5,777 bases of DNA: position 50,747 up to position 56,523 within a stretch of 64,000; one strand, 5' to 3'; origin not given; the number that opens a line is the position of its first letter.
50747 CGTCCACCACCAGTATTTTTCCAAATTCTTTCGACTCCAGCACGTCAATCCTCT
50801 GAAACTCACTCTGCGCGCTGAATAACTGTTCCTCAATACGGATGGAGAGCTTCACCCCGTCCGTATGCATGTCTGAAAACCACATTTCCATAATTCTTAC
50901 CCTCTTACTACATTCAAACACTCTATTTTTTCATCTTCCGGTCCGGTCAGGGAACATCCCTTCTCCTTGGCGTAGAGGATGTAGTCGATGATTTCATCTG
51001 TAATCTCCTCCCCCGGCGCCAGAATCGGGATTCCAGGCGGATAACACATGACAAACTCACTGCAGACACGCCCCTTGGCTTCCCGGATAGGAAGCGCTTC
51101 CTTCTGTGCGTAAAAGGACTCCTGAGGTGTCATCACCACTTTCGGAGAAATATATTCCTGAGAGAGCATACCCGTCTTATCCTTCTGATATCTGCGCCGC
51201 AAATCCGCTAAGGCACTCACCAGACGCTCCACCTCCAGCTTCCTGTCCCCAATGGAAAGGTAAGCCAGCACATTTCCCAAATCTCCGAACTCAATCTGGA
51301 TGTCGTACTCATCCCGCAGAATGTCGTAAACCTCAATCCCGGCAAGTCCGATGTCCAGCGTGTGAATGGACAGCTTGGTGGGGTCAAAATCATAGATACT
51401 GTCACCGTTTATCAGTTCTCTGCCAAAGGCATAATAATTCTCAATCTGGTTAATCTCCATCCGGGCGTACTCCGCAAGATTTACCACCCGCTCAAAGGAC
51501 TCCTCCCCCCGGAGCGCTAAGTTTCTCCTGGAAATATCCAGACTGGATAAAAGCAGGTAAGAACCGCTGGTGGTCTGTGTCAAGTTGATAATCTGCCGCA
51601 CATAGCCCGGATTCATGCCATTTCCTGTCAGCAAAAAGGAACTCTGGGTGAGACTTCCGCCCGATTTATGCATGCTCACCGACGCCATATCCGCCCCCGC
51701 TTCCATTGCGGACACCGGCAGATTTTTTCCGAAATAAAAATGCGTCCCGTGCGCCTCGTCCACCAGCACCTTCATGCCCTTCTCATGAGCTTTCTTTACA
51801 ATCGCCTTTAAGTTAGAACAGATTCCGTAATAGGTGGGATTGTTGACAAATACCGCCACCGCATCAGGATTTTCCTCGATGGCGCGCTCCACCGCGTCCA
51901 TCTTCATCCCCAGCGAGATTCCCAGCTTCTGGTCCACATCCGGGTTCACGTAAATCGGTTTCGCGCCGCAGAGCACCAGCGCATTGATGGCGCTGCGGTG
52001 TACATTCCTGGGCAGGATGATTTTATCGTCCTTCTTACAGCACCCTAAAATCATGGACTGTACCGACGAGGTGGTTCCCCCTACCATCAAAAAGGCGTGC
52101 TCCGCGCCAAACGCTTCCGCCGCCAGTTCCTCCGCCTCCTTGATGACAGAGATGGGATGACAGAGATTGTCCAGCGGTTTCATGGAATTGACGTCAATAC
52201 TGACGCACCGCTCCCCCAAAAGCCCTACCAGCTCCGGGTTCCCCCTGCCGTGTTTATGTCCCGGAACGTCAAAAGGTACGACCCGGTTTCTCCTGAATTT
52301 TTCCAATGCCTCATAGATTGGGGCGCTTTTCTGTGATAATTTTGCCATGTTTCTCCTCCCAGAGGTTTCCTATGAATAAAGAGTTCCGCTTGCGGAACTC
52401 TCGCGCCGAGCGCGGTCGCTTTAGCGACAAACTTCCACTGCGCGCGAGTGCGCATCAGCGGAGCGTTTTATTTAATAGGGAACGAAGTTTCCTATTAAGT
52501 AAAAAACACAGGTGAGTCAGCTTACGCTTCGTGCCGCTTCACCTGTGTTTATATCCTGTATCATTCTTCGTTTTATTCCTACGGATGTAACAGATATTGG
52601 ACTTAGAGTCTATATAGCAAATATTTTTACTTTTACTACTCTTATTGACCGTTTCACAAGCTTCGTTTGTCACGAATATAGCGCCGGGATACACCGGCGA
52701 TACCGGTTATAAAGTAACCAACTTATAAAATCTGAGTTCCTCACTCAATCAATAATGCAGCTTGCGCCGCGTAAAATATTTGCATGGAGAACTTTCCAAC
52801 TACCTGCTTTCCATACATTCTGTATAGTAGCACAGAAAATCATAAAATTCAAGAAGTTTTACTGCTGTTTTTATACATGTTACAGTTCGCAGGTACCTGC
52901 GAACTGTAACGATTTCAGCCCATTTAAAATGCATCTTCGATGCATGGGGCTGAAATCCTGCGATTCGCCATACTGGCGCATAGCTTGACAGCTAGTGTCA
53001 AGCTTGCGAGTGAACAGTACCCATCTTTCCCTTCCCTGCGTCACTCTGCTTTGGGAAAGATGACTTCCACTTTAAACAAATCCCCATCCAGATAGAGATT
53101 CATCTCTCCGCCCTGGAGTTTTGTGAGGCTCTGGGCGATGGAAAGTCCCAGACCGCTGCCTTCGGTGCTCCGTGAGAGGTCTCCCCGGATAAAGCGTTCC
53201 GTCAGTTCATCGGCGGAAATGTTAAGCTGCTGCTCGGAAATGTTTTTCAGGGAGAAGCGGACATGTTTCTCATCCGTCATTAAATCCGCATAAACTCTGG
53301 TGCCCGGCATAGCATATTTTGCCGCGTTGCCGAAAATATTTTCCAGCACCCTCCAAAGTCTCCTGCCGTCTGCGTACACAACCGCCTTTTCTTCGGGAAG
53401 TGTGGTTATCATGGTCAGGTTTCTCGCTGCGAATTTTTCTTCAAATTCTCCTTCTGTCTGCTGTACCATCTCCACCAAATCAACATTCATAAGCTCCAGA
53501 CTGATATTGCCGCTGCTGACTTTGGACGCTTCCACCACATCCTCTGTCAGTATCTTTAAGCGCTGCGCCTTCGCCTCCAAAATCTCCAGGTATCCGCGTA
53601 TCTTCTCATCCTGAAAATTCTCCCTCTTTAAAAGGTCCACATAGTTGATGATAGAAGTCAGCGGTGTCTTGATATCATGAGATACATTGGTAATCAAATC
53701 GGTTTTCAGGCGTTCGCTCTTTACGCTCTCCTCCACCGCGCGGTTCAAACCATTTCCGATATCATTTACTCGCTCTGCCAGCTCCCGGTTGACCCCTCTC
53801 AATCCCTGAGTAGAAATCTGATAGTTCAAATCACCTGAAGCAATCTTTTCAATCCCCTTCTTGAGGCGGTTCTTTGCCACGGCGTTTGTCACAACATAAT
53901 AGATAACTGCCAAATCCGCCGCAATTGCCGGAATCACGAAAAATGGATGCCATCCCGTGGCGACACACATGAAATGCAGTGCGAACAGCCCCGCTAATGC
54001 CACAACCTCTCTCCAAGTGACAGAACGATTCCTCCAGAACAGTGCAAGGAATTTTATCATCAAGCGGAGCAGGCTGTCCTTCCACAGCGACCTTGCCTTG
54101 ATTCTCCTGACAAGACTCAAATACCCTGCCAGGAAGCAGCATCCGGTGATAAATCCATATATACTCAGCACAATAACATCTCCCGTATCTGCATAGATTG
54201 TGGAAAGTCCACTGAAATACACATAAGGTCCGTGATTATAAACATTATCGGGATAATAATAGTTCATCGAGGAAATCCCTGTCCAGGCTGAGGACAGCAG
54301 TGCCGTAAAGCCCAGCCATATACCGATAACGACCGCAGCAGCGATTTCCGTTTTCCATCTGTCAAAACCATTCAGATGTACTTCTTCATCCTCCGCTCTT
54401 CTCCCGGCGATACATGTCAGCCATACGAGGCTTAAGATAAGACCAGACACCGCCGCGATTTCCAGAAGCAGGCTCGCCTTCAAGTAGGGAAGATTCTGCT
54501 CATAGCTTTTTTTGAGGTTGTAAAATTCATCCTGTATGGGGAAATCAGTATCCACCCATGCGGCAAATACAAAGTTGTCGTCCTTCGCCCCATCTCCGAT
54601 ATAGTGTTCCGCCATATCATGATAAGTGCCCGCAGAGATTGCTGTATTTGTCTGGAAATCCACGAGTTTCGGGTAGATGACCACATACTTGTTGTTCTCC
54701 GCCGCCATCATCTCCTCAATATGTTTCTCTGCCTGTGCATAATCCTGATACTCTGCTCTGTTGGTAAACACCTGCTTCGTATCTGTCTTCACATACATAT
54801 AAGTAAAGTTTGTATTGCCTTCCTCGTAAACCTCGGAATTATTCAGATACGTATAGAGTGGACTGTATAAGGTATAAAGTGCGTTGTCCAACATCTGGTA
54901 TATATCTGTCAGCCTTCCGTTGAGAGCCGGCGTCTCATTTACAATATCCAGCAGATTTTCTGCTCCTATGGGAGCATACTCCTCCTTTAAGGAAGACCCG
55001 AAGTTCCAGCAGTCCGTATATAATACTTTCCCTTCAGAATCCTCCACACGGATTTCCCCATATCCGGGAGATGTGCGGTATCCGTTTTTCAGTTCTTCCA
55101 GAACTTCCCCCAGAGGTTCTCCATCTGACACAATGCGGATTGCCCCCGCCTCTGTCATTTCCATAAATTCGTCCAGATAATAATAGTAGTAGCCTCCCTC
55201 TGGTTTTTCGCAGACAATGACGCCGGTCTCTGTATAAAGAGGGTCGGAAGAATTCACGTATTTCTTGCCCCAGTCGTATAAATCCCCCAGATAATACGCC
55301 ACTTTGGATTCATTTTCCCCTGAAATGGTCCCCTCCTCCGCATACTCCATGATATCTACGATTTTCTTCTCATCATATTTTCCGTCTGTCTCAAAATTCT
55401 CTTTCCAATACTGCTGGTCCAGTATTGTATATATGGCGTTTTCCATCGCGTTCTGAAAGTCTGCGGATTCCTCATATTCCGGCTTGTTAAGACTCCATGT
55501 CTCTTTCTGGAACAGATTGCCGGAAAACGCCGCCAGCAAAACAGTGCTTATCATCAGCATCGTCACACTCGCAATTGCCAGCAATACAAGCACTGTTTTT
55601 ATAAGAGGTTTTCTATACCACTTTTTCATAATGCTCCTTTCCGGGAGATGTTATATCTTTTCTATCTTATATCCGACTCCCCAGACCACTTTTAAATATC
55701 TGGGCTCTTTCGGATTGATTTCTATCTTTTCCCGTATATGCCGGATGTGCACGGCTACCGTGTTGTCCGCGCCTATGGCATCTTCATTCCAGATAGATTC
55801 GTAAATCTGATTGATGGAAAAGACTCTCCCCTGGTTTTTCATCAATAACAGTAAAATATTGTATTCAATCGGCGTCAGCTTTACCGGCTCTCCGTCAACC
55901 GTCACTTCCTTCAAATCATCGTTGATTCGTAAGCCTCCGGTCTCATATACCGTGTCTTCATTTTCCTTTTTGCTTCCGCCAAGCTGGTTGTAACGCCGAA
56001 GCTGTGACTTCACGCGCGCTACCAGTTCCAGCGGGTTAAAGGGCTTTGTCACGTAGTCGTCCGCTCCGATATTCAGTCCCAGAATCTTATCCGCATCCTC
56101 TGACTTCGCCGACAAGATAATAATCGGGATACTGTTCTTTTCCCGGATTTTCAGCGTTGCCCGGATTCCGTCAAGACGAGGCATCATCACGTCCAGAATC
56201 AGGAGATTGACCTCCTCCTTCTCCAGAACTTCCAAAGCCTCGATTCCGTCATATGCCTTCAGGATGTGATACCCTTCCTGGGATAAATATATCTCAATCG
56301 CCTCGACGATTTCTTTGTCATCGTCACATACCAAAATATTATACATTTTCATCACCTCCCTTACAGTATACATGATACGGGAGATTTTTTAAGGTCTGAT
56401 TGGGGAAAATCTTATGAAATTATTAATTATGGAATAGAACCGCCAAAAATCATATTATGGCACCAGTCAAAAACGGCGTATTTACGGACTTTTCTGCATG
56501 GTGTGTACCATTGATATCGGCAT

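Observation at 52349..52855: speA polyamine operon has a ~465-nt leader with its own promoter, an unclassified upstream domain, an intrinsic terminator, then element copy B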

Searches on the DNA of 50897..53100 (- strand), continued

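Call 65: search_with_rna_model(model_id=R1, sources=[L089, L090, L091, L092, L093, L094, L095, L096, L097, L098, L099, L100, L101, L102, L103, L104, L105, L106, L107, L108, L109, L110, L111, L112, L113, L114, L115, L116, L117, L118, L119, L120, L121, L122, L123, L124, L125, L126, L127, L128, L129, L130, L131, L132, L133, L134, L135, L136, L137, L138, L139, L140, L141, L142, L143, L144, L145, L146, L147, L148, L149, L150, L151, L152, L153, L154, L155, L156, L157, L158, L159, L160, L161, L162, L163, L164, L165, L166, L167, L168, L169, L170, L171, L172, L173, L174, L175, L176, L177, L178, L179, L180, L181, L182, L183, L184, L185, L186, L187, L188], max_evalue=0.01, make_alignment=true)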
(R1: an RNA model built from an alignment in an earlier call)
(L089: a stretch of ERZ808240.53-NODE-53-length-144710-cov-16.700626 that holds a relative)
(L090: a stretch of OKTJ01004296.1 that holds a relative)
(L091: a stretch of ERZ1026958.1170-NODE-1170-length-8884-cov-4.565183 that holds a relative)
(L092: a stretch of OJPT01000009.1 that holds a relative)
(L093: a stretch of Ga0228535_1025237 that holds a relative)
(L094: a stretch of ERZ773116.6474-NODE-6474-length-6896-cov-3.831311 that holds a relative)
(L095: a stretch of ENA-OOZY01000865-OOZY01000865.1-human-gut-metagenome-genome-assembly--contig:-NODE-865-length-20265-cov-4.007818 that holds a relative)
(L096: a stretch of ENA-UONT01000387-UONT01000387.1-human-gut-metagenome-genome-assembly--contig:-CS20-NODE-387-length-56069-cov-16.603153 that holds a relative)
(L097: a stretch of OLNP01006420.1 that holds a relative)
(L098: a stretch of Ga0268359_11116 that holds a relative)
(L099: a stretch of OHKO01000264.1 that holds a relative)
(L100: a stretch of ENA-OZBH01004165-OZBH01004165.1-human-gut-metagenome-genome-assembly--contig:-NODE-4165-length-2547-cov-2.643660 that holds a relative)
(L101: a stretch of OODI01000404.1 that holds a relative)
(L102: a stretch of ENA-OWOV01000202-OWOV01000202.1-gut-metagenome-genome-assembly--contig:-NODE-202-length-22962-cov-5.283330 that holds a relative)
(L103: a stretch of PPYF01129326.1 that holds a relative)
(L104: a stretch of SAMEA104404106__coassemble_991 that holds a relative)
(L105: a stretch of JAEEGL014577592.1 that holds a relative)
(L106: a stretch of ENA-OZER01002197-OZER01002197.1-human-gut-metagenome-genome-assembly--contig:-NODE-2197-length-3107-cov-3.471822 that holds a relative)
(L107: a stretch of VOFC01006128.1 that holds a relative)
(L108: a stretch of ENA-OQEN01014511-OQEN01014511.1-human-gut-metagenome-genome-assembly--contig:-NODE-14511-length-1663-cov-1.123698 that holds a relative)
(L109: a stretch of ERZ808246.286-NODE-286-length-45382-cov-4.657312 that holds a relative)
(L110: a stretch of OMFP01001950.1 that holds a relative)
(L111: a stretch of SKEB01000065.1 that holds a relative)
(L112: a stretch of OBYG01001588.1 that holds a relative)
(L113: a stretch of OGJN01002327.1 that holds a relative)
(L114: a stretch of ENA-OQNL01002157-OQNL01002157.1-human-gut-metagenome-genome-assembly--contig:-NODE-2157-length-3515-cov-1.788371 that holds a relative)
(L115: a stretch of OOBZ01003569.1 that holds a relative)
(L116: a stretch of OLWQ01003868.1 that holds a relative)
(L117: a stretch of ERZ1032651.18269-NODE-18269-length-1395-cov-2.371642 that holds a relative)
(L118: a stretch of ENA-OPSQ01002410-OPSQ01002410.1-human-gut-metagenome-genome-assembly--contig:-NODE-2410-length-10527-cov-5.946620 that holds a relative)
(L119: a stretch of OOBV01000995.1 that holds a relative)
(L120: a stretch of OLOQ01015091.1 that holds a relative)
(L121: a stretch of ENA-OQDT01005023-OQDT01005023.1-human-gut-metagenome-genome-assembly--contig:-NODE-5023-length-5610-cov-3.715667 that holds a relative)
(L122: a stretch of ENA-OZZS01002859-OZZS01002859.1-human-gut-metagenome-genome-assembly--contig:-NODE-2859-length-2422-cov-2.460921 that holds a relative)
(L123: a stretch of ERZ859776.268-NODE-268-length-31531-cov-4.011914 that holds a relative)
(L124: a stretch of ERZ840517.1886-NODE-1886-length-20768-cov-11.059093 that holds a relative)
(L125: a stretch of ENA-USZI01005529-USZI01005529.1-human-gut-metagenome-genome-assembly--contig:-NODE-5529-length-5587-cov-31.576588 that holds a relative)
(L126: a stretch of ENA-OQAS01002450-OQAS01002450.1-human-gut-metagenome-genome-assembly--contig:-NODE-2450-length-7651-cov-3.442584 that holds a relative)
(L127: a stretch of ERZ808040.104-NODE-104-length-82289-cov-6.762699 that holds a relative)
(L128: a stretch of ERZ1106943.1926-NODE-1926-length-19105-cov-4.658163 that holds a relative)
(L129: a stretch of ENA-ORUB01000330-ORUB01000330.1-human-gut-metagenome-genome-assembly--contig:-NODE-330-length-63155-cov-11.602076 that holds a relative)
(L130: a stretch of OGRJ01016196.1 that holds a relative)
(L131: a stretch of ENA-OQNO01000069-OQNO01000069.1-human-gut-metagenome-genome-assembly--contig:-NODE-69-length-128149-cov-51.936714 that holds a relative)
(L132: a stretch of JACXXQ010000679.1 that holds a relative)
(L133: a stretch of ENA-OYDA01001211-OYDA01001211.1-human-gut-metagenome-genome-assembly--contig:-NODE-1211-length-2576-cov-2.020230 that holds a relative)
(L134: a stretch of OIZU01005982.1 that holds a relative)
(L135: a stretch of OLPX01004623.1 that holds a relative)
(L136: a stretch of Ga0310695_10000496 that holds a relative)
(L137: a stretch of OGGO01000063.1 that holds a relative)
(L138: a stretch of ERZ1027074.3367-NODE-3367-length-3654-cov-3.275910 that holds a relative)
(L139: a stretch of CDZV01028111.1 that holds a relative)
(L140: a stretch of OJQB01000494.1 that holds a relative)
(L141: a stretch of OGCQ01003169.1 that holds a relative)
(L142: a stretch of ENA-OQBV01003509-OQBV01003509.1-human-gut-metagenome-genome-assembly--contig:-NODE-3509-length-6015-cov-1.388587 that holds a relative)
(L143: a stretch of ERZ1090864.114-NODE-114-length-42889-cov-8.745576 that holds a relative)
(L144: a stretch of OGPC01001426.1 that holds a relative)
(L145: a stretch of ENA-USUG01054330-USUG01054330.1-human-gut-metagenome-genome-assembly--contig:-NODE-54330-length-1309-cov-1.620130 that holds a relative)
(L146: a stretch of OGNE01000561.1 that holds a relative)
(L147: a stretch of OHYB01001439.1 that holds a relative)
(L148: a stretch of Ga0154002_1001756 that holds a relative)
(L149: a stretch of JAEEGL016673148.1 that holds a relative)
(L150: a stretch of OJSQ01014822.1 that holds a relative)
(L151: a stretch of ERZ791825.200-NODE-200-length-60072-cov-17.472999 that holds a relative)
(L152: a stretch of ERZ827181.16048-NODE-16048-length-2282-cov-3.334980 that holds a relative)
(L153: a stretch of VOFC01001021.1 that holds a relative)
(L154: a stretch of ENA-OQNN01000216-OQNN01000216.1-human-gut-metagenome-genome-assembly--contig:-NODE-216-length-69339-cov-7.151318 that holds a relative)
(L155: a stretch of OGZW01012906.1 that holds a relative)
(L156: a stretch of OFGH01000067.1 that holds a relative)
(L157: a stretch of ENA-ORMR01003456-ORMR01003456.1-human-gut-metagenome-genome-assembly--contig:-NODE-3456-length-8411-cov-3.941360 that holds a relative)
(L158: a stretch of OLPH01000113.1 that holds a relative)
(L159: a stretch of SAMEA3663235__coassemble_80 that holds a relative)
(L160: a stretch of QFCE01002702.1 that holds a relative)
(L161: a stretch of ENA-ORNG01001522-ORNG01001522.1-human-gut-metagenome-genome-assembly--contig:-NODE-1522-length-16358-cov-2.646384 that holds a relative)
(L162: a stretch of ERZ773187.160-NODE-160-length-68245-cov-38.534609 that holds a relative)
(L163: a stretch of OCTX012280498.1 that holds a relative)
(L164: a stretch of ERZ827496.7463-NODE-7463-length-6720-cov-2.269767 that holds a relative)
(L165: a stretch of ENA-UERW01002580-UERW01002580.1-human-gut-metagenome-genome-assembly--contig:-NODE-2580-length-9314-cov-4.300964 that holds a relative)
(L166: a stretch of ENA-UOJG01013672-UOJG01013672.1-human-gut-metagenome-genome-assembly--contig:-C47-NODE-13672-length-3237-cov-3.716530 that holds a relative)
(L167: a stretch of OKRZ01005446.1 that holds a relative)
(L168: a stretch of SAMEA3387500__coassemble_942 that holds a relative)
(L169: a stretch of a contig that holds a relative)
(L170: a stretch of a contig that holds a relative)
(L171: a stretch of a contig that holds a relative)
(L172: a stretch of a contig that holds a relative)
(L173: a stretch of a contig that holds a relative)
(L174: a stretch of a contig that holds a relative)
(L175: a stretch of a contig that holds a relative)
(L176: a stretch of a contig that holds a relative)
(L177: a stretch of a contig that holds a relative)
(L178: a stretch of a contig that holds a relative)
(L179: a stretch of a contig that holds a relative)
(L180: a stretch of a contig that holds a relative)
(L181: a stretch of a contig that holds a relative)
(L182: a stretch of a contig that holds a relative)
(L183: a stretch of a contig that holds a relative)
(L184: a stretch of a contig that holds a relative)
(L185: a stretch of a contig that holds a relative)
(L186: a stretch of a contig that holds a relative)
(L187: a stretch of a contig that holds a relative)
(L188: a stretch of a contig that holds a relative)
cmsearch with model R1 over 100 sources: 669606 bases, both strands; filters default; matches with E-value up to 0.01: 100.
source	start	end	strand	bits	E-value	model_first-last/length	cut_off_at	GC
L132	4105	4249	-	162.1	2.6e-30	1-146/146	no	0.36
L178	2260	2405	+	155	7.2e-29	1-146/146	no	0.38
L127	11779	11924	+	153.5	1.4e-28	1-146/146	no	0.38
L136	1267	1408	-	148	1.9e-27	1-146/146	no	0.35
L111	125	270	-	147.6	2.4e-27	1-146/146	no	0.38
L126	5118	5263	+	147.6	2.4e-27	1-146/146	no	0.38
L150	1056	1201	+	147.6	2.4e-27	1-146/146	no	0.38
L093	309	451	-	147.5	2.4e-27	1-146/146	no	0.38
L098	2171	2313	-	147.3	2.7e-27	1-146/146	no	0.35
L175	4431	4572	+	147.2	2.9e-27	1-146/146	no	0.35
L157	2615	2755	+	146.8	3.5e-27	1-146/146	no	0.33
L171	9098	9243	-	146.5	4e-27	1-146/146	no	0.37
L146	5471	5611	-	145.7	5.9e-27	1-146/146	no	0.36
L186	5770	5910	+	145.7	5.9e-27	1-146/146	no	0.36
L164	18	162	+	145.6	6.1e-27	1-146/146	no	0.37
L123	11609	11752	-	145.6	6.1e-27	1-146/146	no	0.38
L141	1800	1945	+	143.1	2e-26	1-146/146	no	0.38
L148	6148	6291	-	141.9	3.4e-26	1-146/146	no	0.33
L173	2104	2251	+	141.7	3.8e-26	1-146/146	no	0.32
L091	7408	7558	-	139.9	9.1e-26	1-146/146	no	0.36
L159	537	680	+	139.4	1.1e-25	1-146/146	no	0.31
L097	2269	2416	+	138.4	1.8e-25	1-146/146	no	0.32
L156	3286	3429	-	137.5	2.7e-25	1-146/146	no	0.32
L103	6464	6610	-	137.2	3.1e-25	1-146/146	no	0.37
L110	1087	1233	-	137.2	3.1e-25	1-146/146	no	0.37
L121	1279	1427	+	137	3.4e-25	1-146/146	no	0.4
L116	486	637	+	137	3.5e-25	1-146/146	no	0.37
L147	5955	6106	-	137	3.5e-25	1-146/146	no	0.37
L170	917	1068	-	137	3.5e-25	1-146/146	no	0.37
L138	2618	2767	+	137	3.6e-25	1-146/146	no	0.41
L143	974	1127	+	136.6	4.2e-25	1-146/146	no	0.35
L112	1818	1968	-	135.9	6e-25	1-146/146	no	0.36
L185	2192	2339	+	135.8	6.3e-25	1-146/146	no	0.35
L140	654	805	+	135.7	6.6e-25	1-146/146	no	0.35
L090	791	939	-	135.6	6.8e-25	1-146/146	no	0.4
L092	2151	2299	+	135.6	6.8e-25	1-146/146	no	0.4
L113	1238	1386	-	135.6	6.8e-25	1-146/146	no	0.4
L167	1587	1735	-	135.6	6.8e-25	1-146/146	no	0.4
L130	406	557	+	135.2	8.1e-25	1-146/146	no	0.36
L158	128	279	-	135.2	8.1e-25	1-146/146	no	0.36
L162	3194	3345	-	135.2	8.1e-25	1-146/146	no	0.36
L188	1864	2015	+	135.2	8.1e-25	1-146/146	no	0.36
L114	1256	1401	-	134.7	1e-24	1-146/146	no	0.36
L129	5054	5197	+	134.4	1.2e-24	1-146/146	no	0.38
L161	7186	7336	-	133.7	1.7e-24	1-146/146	no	0.29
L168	3377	3525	-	133.6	1.8e-24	1-146/146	no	0.35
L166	2610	2755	-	132.7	2.7e-24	1-146/146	no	0.4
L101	537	685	-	132.5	2.9e-24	1-146/146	no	0.41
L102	406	554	-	132.5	2.9e-24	1-146/146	no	0.41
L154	1577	1725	-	132.5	2.9e-24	1-146/146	no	0.41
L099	3606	3751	-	132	3.7e-24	1-146/146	no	0.37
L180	6374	6525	-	131.9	3.9e-24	1-146/146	no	0.36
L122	1859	2009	+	129.7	1.1e-23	1-146/146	no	0.41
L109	3830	3980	-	128.9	1.6e-23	1-146/146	no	0.42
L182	4972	5116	+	128.8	1.7e-23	1-146/146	no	0.37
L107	1226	1370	+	128.7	1.8e-23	1-146/146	no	0.35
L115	4521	4665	+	128.7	1.8e-23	1-146/146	no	0.35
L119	547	691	-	128.7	1.8e-23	1-146/146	no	0.35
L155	2251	2395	-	128.7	1.8e-23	1-146/146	no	0.35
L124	9126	9275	-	128.5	1.9e-23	1-146/146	no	0.45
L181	7372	7521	-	128.5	1.9e-23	1-146/146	no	0.45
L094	620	764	+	128.2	2.2e-23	1-146/146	no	0.36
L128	1740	1884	+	128.2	2.2e-23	1-146/146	no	0.36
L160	4437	4582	-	127.7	2.8e-23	1-146/146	no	0.34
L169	11011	11160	+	126.9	4.2e-23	1-146/146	no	0.44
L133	977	1121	+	125.6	7.7e-23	1-146/146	no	0.36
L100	1025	1163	+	125.5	8e-23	1-146/146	no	0.36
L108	1405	1555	-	125.4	8.4e-23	1-146/146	no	0.4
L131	125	274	+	123.7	1.9e-22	1-146/146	no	0.41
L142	4452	4601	-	123.7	1.9e-22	1-146/146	no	0.41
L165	2249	2398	-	123.7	1.9e-22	1-146/146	no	0.41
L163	756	897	-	123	2.6e-22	1-146/146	no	0.38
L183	9790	9939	-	122.4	3.3e-22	1-146/146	no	0.42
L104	6828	6968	-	122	4.1e-22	1-146/146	no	0.31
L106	2684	2835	-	117.1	4.2e-21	1-146/146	no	0.42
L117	3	172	-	117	4.4e-21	1-146/146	no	0.41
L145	699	868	-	117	4.4e-21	1-146/146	no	0.41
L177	4339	4508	+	117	4.4e-21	1-146/146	no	0.41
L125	366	517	+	116.9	4.5e-21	1-146/146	no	0.43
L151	1850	2001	+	116.9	4.5e-21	1-146/146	no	0.43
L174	7414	7565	-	116.9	4.5e-21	1-146/146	no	0.43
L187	43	194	-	116.9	4.5e-21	1-146/146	no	0.43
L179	5040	5180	-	116.8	4.9e-21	1-146/146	no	0.35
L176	3693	3862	-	116.6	5.4e-21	1-146/146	no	0.41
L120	335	502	-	116.6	5.4e-21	1-146/146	no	0.43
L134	483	650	-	116.6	5.4e-21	1-146/146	no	0.43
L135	1710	1877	+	116.6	5.4e-21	1-146/146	no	0.43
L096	254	411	-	115.2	1e-20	1-146/146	no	0.38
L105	4820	4952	+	114.9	1.2e-20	1-146/146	no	0.37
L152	1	128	+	113.3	2.5e-20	24-146/146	5'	0.34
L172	1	140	+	110.2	1.1e-19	12-146/146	5'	0.39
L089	1279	1450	+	106.6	6e-19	1-146/146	no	0.43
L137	4690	4857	+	102.9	3.3e-18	1-146/146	no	0.45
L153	5052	5219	-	102.9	3.3e-18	1-146/146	no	0.45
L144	7741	7798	-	61.8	8.4e-10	87-146/146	5'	0.34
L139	1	55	+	60.9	1.3e-09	90-146/146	5'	0.33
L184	1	57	+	59.8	2.2e-09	88-146/146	5'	0.35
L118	8709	8841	-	54.6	2.6e-08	1-146/146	no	0.45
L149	224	355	-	44.4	3.1e-06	1-146/146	no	0.42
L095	10175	10330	+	32.8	0.00075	1-146/146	no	0.48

Alignment A5: 100 matches aligned to the model, 292 columns, each read 5' to 3' on its own strand. Consensus structure (alignment columns), stored with it:
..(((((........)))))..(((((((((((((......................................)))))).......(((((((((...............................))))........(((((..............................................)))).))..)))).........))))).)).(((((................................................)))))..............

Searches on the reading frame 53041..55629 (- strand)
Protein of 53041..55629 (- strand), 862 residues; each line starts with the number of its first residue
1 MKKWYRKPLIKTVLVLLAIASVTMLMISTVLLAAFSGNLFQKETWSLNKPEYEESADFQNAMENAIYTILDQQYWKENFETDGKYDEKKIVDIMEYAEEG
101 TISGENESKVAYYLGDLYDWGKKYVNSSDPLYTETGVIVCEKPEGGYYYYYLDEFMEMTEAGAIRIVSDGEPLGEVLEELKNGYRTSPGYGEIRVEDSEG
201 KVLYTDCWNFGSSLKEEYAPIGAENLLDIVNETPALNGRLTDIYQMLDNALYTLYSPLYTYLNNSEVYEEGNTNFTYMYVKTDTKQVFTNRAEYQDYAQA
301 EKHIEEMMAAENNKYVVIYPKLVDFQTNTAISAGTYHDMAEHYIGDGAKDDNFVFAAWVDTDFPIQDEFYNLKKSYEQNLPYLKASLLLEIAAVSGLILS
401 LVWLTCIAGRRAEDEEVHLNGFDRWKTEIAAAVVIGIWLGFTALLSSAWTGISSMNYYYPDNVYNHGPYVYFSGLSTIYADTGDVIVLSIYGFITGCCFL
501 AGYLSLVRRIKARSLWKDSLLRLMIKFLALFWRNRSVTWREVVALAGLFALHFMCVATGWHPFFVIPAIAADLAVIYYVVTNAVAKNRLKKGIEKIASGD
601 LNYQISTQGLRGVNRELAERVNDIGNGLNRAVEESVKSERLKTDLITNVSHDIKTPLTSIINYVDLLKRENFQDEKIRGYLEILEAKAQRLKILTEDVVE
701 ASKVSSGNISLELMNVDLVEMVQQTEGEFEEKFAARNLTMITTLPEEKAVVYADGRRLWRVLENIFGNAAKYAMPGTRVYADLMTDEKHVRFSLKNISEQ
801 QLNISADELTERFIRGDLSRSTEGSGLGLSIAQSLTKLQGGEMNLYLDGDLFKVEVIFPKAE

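Call 8: search_protein_families(library=pfam, proteins=[window:53041-55629:-])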
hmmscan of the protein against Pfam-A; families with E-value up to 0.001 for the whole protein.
window:53041-55629:- (862 aa): 2 families
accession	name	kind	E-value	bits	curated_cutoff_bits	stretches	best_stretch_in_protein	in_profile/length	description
PF00512.31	HisKA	-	4.5e-14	52.7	26.9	1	642-707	2-66/66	His Kinase A (phospho-acceptor) domain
PF02518.31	HATPase_c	-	1.9e-10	41.6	26.4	1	754-845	2-93/111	Histidine kinase-, DNA gyrase B-, and HSP90-like ATPase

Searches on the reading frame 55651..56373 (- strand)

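Call 8: search_protein_families(library=pfam, proteins=[window:55651-56373:-])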
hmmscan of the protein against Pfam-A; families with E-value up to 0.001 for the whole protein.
window:55651-56373:- (240 aa): 2 families
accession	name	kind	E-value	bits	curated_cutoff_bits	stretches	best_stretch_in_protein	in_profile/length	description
PF00072.30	Response_reg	-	1.8e-29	102.6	30.2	1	13-122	1-111/111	Response regulator receiver domain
PF00486.34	Trans_reg_C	-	9.7e-26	90.1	26.2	1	161-236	1-76/77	Transcriptional regulatory protein, C terminal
